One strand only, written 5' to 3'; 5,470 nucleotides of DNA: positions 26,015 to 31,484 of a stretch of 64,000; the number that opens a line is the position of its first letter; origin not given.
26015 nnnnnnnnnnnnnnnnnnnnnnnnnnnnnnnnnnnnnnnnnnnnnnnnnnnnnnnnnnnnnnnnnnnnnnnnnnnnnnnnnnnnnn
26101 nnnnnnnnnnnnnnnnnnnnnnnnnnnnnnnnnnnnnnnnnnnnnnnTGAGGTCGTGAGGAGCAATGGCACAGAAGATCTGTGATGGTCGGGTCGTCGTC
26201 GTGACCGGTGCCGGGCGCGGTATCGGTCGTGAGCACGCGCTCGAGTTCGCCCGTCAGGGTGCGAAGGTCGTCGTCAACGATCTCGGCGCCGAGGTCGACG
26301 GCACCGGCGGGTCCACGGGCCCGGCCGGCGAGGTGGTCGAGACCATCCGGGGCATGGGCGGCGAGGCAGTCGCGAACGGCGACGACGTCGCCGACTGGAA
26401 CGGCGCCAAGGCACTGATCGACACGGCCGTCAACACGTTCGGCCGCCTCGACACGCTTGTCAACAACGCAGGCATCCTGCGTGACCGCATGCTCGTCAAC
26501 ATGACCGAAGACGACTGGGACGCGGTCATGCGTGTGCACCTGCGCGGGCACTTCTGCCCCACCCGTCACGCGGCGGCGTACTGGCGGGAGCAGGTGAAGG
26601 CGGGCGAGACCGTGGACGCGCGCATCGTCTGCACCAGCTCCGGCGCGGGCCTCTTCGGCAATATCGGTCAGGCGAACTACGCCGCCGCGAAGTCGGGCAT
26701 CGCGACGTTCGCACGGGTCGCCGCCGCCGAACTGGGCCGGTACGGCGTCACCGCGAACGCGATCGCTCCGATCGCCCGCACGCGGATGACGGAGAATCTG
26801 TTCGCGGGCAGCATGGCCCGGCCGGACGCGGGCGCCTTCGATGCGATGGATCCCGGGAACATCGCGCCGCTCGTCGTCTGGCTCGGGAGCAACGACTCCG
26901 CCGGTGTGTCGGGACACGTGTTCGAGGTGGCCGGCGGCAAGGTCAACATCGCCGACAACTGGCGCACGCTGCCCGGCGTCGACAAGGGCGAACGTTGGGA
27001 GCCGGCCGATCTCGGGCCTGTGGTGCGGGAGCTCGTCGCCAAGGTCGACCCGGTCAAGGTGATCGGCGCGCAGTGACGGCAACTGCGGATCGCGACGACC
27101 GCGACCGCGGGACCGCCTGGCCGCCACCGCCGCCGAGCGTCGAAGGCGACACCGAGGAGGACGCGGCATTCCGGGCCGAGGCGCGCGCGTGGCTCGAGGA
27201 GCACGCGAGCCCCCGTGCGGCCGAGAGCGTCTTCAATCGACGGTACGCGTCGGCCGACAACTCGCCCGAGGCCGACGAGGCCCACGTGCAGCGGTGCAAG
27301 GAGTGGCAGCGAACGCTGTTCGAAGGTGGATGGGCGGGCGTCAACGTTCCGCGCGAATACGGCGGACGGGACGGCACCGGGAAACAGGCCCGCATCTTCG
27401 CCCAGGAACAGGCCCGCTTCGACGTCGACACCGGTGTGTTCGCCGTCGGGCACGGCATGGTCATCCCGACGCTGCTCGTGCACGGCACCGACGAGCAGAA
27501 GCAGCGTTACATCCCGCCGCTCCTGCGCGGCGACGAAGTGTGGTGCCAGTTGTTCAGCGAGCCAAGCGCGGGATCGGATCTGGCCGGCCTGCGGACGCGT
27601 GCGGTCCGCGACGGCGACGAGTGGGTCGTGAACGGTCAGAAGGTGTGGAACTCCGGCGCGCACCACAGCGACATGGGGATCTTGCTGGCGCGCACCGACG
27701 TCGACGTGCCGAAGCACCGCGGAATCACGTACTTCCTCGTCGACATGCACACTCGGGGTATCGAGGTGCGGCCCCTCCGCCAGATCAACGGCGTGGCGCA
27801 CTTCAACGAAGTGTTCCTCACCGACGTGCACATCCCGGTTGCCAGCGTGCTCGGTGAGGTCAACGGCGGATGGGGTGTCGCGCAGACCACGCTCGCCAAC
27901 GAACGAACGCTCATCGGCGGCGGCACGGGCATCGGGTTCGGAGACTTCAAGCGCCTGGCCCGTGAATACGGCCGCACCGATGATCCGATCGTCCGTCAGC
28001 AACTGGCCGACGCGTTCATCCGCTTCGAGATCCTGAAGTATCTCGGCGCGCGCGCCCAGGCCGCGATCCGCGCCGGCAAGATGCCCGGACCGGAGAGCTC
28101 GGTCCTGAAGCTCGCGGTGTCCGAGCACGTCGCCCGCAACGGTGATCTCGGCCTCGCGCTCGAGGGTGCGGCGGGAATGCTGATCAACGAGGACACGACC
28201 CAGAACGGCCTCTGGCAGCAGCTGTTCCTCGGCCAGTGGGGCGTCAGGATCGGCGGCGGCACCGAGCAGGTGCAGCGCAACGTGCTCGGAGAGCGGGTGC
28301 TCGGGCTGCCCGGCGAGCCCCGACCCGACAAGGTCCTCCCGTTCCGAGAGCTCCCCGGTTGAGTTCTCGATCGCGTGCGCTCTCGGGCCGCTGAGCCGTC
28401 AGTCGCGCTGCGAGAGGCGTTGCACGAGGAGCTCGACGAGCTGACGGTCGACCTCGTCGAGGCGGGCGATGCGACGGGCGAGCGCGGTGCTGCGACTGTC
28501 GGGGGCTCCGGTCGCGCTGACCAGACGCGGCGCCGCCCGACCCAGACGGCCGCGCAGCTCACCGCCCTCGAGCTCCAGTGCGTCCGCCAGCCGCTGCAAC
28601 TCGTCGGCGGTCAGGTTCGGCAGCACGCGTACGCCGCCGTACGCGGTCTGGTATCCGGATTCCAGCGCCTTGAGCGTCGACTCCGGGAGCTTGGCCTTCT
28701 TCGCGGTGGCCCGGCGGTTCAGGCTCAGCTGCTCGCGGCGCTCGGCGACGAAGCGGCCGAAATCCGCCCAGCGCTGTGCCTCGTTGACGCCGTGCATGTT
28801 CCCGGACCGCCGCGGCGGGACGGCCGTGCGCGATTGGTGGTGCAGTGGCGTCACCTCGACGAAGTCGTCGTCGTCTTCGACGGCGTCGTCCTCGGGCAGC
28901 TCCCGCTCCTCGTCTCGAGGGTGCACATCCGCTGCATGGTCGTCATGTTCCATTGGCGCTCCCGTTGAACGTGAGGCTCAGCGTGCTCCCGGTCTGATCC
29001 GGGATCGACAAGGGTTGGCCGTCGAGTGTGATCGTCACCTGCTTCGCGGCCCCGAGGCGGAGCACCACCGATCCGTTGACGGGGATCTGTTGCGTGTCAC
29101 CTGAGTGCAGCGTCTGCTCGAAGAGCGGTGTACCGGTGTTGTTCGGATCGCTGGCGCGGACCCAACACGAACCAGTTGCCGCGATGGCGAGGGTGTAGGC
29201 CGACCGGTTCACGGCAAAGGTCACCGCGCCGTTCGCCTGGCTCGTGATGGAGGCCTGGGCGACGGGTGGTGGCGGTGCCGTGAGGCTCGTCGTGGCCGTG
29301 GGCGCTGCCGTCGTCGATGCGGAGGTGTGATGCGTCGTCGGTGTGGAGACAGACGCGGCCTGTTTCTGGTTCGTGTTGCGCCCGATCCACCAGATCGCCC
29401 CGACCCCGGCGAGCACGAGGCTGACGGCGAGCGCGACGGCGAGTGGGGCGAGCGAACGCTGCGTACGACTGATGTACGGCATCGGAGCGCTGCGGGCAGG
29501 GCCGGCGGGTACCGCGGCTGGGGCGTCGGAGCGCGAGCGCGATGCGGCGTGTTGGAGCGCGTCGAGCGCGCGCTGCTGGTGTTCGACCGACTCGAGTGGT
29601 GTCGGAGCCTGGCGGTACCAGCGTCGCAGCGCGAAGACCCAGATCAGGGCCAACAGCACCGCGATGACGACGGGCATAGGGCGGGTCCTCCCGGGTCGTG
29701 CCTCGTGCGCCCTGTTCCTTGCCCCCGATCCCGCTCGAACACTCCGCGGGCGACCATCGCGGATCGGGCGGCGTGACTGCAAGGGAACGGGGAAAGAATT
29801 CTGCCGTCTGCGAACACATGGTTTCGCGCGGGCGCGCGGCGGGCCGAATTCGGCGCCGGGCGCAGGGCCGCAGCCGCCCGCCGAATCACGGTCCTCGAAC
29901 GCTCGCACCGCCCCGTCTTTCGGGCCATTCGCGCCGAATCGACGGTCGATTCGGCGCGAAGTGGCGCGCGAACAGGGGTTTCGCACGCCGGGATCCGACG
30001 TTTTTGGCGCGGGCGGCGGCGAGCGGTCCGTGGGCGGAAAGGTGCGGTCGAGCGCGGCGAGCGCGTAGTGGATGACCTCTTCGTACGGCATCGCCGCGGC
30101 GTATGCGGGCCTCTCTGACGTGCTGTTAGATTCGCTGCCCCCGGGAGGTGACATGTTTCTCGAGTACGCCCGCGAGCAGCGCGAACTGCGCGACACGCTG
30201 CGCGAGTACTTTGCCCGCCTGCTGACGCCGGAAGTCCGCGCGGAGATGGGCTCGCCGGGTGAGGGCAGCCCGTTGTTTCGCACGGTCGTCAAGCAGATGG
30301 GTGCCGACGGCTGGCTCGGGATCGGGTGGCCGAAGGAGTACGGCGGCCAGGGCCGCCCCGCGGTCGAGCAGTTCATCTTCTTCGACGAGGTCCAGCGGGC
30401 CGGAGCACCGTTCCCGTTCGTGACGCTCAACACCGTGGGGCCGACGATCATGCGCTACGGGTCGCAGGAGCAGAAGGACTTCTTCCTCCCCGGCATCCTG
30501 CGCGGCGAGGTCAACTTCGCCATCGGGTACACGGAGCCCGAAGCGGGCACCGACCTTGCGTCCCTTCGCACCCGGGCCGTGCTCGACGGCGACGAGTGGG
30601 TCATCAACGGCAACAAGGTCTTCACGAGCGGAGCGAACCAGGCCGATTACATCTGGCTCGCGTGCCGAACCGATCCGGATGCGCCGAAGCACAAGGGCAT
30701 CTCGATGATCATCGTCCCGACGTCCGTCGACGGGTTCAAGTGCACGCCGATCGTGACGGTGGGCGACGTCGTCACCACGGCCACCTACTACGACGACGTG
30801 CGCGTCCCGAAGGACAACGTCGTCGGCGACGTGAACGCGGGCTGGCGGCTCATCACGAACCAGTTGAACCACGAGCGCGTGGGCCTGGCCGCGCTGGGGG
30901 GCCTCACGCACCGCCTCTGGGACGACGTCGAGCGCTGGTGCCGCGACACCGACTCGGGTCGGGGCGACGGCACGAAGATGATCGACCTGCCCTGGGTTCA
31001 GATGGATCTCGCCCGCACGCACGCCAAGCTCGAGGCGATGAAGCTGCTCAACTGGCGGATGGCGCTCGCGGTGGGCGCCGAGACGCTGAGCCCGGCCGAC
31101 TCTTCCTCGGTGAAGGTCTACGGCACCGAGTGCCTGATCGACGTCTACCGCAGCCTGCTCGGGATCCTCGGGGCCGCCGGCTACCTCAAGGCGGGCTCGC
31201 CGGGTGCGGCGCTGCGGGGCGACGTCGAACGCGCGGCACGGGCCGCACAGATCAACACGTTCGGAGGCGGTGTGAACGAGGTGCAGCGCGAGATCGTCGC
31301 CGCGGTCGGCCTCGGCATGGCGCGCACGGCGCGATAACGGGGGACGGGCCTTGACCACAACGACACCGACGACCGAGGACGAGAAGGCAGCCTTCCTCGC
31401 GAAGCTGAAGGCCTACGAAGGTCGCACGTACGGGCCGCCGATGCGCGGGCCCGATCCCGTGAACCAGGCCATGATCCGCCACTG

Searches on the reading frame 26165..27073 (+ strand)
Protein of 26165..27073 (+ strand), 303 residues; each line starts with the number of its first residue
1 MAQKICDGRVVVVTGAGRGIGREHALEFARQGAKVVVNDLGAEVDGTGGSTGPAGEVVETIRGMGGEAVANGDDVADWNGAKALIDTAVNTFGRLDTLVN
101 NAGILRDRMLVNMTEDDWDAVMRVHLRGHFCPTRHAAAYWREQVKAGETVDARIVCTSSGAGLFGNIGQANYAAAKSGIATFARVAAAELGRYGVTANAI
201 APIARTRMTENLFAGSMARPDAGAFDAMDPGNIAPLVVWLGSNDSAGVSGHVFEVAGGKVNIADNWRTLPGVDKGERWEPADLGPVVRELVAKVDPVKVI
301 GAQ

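Call 35: search_protein_families(library=pfam, proteins=[window:26165-27073:+], max_evalue=0.00001)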
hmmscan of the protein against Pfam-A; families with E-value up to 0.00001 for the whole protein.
window:26165-27073:+ (303 aa): 3 families
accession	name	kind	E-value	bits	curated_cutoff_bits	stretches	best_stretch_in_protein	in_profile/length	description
PF00106.31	adh_short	-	6.3e-41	140.4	26.6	1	9-213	1-191/195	short chain dehydrogenase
PF13561.12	adh_short_C2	-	6.3e-35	121.3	27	1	15-258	1-234/236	Enoyl-(Acyl carrier protein) reductase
PF08659.16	KR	-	7e-18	65.6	22.6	1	11-186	3-163/180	KR domain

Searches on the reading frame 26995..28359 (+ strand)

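Call 35: search_protein_families(library=pfam, proteins=[window:26995-28359:+], max_evalue=0.00001)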
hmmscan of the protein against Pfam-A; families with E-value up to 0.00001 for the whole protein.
window:26995-28359:+ (455 aa): 3 families
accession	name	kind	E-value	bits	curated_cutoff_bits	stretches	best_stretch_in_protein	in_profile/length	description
PF02770.24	Acyl-CoA_dh_M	-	8.2e-20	71.2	33.3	1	184-277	1-96/97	Acyl-CoA dehydrogenase, middle domain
PF02771.21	Acyl-CoA_dh_N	-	1.4e-19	70.9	22.9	1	53-180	1-113/113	Acyl-CoA dehydrogenase, N-terminal domain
PF00441.29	Acyl-CoA_dh_1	-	2.6e-18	67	22.4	1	290-436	1-150/150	Acyl-CoA dehydrogenase, C-terminal domain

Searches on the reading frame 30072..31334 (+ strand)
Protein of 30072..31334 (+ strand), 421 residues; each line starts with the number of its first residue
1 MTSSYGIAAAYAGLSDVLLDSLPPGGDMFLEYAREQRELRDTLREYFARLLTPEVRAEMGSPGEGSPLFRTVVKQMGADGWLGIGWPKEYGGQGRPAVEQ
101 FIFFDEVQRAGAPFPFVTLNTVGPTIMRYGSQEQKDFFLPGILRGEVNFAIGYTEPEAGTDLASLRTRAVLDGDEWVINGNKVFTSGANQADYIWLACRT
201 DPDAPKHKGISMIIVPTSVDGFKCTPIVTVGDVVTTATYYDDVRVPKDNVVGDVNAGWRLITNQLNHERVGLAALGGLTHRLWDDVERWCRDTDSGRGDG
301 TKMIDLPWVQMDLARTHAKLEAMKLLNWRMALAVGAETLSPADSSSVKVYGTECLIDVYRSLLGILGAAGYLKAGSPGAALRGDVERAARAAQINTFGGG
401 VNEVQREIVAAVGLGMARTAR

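Call 35: search_protein_families(library=pfam, proteins=[window:30072-31334:+], max_evalue=0.00001)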
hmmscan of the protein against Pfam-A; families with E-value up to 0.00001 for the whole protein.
window:30072-31334:+ (421 aa): 3 families
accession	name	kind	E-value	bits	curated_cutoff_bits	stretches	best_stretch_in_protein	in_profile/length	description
PF00441.29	Acyl-CoA_dh_1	-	2.2e-28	99.7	22.4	1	255-412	1-148/150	Acyl-CoA dehydrogenase, C-terminal domain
PF02771.21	Acyl-CoA_dh_N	-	3.5e-23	82.5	22.9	1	35-146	3-113/113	Acyl-CoA dehydrogenase, N-terminal domain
PF02770.24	Acyl-CoA_dh_M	-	3.9e-19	69.1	33.3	1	150-229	1-80/97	Acyl-CoA dehydrogenase, middle domain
